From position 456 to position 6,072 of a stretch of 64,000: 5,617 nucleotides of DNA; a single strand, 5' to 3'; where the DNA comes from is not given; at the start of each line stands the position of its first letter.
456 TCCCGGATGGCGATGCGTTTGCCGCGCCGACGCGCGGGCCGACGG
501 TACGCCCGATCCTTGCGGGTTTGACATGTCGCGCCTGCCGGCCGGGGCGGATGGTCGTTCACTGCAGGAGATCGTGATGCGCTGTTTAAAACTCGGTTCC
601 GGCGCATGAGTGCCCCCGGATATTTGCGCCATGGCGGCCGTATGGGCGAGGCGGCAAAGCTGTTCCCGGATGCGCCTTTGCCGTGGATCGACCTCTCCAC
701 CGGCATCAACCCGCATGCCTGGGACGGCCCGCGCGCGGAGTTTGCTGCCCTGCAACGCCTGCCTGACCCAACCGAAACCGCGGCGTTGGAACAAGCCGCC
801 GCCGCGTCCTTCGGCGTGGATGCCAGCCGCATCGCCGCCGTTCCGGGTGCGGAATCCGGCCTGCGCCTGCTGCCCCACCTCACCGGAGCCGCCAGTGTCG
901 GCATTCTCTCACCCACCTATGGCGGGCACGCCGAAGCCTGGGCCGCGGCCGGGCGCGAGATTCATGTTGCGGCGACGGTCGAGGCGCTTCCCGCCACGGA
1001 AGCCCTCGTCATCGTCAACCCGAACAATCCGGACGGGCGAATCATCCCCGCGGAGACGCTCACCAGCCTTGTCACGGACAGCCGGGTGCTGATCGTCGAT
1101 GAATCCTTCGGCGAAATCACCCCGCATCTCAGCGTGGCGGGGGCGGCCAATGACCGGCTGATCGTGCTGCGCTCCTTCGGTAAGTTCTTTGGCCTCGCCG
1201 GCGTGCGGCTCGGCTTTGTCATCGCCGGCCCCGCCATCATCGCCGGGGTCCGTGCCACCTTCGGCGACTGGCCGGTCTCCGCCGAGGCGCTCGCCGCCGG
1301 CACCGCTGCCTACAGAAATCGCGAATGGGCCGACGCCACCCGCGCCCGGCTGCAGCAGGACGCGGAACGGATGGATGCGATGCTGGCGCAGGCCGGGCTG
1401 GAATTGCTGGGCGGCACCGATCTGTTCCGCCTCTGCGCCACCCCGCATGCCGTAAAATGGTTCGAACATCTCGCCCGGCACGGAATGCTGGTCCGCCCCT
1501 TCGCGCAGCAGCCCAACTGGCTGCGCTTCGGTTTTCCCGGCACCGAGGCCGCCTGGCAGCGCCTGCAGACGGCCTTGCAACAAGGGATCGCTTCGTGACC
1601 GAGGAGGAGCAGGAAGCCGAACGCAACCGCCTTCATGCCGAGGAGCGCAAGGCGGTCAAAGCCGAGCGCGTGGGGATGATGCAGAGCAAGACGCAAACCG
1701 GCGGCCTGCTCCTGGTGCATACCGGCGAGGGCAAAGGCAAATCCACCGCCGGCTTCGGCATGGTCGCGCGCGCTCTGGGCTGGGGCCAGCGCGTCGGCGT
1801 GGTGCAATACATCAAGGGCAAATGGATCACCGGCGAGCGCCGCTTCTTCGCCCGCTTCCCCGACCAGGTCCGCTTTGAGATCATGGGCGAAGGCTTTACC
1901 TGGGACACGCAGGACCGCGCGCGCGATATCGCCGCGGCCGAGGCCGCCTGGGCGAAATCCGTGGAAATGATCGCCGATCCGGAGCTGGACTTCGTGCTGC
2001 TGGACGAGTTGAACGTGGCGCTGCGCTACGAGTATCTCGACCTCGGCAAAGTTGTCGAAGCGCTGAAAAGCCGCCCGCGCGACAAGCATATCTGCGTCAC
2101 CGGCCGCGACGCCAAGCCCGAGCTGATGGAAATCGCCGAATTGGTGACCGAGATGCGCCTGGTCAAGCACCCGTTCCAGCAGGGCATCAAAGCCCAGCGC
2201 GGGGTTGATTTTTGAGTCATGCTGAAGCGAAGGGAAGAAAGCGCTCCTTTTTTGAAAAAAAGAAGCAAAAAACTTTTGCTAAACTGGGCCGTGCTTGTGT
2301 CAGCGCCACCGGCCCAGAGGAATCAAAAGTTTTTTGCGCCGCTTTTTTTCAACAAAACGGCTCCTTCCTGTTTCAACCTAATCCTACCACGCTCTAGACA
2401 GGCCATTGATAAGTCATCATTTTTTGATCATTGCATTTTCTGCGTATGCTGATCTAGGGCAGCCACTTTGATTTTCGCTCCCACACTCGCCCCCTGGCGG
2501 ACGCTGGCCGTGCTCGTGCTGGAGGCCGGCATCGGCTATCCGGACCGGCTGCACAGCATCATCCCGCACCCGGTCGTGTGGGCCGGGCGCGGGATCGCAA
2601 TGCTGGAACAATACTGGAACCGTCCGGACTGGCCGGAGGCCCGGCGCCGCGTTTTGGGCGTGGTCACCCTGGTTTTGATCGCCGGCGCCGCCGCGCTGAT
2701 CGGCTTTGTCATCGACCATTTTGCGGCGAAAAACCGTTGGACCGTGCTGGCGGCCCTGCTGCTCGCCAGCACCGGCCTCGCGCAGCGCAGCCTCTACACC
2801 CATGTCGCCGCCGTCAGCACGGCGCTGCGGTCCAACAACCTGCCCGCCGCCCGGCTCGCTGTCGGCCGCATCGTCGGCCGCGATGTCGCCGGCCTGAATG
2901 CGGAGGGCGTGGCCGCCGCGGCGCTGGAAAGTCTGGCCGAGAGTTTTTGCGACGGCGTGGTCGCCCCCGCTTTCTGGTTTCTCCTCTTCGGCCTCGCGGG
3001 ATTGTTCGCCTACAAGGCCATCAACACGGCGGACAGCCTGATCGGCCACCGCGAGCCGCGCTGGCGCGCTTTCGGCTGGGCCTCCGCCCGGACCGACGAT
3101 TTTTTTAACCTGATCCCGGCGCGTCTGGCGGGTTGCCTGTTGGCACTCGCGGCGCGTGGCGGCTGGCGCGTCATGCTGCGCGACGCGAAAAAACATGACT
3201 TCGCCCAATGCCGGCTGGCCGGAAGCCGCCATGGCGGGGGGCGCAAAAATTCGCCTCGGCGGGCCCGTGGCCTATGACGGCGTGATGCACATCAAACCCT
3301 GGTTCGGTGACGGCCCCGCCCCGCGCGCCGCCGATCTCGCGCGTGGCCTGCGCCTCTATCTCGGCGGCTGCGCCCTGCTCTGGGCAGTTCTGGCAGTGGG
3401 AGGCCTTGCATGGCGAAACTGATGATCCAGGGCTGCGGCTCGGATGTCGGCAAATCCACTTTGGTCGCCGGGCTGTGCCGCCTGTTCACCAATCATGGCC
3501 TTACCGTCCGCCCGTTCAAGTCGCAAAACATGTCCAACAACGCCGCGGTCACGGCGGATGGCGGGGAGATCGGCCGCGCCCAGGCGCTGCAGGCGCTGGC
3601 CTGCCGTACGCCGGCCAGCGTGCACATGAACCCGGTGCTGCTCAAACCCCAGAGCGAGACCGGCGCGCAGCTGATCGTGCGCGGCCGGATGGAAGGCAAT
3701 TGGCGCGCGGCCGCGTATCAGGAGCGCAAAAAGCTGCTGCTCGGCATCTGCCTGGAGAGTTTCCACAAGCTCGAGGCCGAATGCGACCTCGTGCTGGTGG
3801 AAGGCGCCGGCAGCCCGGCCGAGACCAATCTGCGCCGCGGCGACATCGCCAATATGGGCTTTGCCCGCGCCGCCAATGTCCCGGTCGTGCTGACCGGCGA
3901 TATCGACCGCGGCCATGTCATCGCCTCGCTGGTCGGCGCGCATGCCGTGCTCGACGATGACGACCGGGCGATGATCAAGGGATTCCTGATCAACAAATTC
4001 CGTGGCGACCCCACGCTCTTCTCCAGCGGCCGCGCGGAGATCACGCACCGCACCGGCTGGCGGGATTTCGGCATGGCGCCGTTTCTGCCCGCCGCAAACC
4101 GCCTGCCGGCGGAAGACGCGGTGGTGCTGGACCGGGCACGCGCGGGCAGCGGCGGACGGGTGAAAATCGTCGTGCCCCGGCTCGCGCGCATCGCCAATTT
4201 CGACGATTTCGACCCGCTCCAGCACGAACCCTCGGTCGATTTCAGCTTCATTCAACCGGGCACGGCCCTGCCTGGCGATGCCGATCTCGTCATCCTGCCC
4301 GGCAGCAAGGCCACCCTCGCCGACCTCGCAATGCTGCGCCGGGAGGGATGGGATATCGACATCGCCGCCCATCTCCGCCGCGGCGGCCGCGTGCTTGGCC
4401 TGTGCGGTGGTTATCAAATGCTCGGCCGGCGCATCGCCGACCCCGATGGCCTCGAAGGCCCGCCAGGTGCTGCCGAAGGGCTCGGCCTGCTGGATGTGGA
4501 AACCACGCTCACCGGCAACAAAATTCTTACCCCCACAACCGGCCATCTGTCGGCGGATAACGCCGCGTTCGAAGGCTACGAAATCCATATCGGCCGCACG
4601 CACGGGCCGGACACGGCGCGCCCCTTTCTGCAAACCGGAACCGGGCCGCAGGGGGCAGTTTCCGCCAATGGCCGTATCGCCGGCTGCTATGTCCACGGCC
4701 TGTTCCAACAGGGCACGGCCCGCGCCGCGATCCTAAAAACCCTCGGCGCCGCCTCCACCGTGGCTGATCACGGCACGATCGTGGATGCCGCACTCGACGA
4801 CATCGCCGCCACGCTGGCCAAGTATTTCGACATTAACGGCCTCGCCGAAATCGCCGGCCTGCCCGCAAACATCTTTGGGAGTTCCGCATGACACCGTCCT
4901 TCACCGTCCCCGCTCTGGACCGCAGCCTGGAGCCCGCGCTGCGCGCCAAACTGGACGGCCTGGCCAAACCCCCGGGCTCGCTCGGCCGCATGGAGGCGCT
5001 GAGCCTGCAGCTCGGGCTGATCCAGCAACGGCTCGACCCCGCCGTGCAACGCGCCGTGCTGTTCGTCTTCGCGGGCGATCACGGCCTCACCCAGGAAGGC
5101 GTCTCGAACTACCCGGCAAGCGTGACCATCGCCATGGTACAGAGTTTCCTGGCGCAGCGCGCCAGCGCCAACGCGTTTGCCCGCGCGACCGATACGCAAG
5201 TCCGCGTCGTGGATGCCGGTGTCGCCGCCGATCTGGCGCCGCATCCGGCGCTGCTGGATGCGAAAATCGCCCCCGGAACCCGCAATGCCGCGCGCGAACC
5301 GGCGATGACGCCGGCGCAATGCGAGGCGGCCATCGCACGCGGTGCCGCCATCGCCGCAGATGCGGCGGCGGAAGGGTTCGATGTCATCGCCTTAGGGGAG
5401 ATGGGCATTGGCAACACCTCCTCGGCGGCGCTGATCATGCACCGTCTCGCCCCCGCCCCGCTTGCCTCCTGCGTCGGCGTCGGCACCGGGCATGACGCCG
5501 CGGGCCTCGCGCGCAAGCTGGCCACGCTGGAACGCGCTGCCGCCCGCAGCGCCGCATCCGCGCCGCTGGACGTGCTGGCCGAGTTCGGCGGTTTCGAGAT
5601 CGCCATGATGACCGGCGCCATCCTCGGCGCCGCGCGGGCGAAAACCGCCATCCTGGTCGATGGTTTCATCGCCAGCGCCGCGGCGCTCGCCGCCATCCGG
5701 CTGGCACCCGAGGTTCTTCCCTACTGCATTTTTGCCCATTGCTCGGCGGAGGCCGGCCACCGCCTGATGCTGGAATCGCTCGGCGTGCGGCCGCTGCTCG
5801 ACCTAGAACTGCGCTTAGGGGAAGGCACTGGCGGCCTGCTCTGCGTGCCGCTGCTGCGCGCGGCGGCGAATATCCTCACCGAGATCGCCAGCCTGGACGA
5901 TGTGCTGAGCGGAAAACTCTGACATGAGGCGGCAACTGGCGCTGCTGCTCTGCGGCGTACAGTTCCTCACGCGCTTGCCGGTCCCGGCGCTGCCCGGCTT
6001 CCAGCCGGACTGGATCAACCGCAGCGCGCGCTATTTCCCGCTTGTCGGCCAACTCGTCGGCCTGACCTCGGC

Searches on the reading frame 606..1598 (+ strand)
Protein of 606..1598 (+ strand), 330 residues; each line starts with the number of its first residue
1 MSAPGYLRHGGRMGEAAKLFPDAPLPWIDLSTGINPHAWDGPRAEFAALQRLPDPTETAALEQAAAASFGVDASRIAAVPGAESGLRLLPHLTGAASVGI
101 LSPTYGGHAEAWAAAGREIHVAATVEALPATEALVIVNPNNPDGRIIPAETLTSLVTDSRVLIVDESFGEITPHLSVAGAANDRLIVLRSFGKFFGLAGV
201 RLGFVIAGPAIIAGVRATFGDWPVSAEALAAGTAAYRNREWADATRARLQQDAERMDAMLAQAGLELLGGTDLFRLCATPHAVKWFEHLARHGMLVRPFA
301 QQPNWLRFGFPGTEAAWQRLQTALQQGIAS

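Call 78: search_protein_families(library=ncbifam, proteins=[window:606-1598:+], max_evalue=1e-10)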
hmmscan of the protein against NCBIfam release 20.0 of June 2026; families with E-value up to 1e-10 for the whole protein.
window:606-1598:+ (330 aa): 15 families
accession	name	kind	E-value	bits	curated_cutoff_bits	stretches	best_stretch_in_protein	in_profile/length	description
TIGR01140.1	L_thr_O3P_dcar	equivalog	1.2e-93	313.8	290.55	1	9-325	1-331/331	threonine-phosphate decarboxylase CobD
NF005915.1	PRK07908.1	equivalog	2.8e-36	125.5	360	1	45-308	37-316/332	Rv2231c family histidinol phosphate aminotransferase CobC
TIGR01141.1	hisC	equivalog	7.1e-32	110.6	276.55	1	36-320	36-342/349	histidinol-phosphate transaminase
NF053748.1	bifunc_CobBC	exception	2e-30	105.9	950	1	46-321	506-782/797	bifunctional hydrogenobyrinic acid a,c-diamide synthase/histidinol phosphate aminotransferase CobBC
NF006580.0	PRK09105.1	subfamily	2.3e-25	89.2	444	1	116-327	154-370/375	pyridoxal phosphate-dependent aminotransferase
NF051461.1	pyoverd_PtaA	equivalog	1.4e-21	76.7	500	1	59-324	72-356/359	pyoverdine biosynthesis transaminase PtaA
NF002877.0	PRK03317.1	equivalog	4.2e-21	75.2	409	1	131-326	166-365/374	histidinol-phosphate transaminase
NF002878.0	PRK03321.1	subfamily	2.8e-20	72.4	374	1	121-302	135-326/352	histidinol-phosphate transaminase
NF003496.0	PRK05166.1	equivalog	3.2e-18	65.6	540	1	48-308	64-351/373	histidinol-phosphate transaminase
NF006014.0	PRK08153.1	equivalog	1.9e-17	63.2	510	1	123-297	147-332/370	pyridoxal phosphate-dependent aminotransferase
NF005732.0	PRK07550.1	equivalog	4.5e-15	55.6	366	1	128-274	164-324/389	aminotransferase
NF041364.1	GntC_guanitoxin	equivalog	4.9e-14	52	415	1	128-229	132-243/356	guanitoxin biosynthesis PLP-dependent (S)-gamma-hydroxy-L-arginine cyclodehydratase GntC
NF006225.0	PRK08354.1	equivalog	5.7e-13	48.9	288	1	54-226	44-218/318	putative aminotransferase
NF002726.0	PRK02610.1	equivalog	5.2e-11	42.1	391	1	110-323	148-364/374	histidinol-phosphate transaminase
NF006514.0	PRK08960.1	equivalog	5.3e-11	42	554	0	130-260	165-302/388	pyridoxal phosphate-dependent aminotransferase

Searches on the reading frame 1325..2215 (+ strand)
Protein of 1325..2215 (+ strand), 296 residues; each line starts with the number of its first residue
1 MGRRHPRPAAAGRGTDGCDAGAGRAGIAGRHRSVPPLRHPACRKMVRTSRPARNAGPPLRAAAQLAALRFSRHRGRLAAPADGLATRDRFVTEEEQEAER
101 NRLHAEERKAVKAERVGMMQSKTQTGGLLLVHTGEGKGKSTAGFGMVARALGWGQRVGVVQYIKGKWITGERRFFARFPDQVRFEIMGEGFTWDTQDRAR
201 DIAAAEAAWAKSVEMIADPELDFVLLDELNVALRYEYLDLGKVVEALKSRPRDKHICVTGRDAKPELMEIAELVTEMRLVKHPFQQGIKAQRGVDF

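Call 76: search_protein_families(library=pfam, proteins=[window:1325-2215:+], max_evalue=0.00001)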
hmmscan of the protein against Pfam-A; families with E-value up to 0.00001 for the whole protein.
window:1325-2215:+ (296 aa): 1 family
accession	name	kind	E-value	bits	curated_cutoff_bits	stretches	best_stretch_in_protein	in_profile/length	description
PF02572.21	CobA_CobO_BtuR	-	3.6e-62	210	25.7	1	127-296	3-172/172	ATP:corrinoid adenosyltransferase BtuR/CobO/CobP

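Call 78: search_protein_families(library=ncbifam, proteins=[window:1325-2215:+], max_evalue=1e-10)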
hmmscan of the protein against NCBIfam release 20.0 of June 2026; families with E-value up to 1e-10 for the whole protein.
window:1325-2215:+ (296 aa): 4 families
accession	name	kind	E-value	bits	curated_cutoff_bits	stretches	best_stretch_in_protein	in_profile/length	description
NF004637.0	PRK05986.1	subfamily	1e-77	260.3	185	1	102-296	4-197/197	cob(I)yrinic acid a,c-diamide adenosyltransferase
TIGR00708.1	cobA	equivalog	2.4e-68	229.4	167.75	1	126-296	5-177/177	cob(I)yrinic acid a,c-diamide adenosyltransferase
NF005647.0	PRK07413.1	equivalog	1.9e-22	79.5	426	1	101-296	176-382/382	cob(I)yrinic acid a,c-diamide adenosyltransferase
NF005648.0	PRK07414.1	equivalog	1e-12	48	248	1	124-280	19-175/178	P-loop NTPase family protein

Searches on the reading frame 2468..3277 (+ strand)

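Call 37: search_protein_families(library=pfam, proteins=[window:2468-3277:+], max_evalue=0.00001)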
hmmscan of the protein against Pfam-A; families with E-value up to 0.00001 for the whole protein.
window:2468-3277:+ (269 aa): 1 family
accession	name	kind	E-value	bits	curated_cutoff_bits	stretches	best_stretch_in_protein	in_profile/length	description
PF03186.18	CobD_Cbib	-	2.1e-69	234.4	34.4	1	15-244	4-228/282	CobD/Cbib protein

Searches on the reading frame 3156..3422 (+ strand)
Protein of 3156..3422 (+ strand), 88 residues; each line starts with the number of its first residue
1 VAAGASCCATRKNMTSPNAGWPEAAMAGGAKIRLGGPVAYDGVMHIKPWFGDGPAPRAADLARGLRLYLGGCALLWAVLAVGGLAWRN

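Call 37: search_protein_families(library=pfam, proteins=[window:3156-3422:+], max_evalue=0.00001)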
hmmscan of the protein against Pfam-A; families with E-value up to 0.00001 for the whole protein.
window:3156-3422:+ (88 aa): 1 family
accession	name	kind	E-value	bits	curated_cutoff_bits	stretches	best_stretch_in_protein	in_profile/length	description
PF03186.18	CobD_Cbib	-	3.1e-14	53.4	34.4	1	6-68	219-282/282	CobD/Cbib protein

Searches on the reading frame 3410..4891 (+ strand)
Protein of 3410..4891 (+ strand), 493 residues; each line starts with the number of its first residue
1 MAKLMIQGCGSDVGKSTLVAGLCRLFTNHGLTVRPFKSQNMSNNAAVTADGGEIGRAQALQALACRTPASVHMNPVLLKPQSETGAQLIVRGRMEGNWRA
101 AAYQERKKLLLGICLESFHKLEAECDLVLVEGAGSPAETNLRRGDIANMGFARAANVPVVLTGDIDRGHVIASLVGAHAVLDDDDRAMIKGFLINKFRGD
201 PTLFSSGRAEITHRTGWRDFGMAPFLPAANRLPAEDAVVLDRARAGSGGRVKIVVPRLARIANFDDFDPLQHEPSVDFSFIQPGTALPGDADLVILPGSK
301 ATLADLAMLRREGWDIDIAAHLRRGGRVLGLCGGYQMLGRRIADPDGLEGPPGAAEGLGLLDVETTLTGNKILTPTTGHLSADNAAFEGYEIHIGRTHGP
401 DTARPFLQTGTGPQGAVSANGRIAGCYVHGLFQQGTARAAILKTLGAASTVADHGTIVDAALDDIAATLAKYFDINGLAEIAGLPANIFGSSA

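Call 78: search_protein_families(library=ncbifam, proteins=[window:3410-4891:+], max_evalue=1e-10)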
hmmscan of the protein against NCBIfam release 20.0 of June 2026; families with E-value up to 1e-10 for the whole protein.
window:3410-4891:+ (493 aa): 3 families
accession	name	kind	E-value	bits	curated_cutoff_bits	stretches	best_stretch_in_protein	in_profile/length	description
NF001989.1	PRK00784.1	equivalog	1.5e-180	600.9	273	1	3-481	2-478/480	cobyric acid synthase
TIGR00313.1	cobQ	equivalog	3.7e-128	428.3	309.9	1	4-446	1-440/477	cobyric acid synthase CobQ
NF002204.1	PRK01077.1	equivalog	4.6e-11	42.3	254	0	285-430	272-418/420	cobyrinic acid a,c-diamide synthase CobB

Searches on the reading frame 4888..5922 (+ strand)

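Call 37: search_protein_families(library=pfam, proteins=[window:4888-5922:+], max_evalue=0.00001)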
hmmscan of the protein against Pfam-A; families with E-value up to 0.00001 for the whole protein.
window:4888-5922:+ (344 aa): 1 family
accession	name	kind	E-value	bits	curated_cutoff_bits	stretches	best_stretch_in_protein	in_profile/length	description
PF02277.22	DBI_PRT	-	3.8e-121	404.8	22.6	1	8-338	2-326/329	Phosphoribosyltransferase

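Call 78: search_protein_families(library=ncbifam, proteins=[window:4888-5922:+], max_evalue=1e-10)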
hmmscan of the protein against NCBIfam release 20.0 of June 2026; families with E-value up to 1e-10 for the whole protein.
window:4888-5922:+ (344 aa): 2 families
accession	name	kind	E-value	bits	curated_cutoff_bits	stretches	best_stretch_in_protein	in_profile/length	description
TIGR03160.1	cobT_DBIPRT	equivalog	2.9e-122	408.1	319.3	1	11-338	2-331/334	nicotinate-nucleotide--dimethylbenzimidazole phosphoribosyltransferase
NF000996.0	PRK00105.1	subfamily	2.4e-120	401.9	306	1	5-338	9-343/350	nicotinate-nucleotide--dimethylbenzimidazole phosphoribosyltransferase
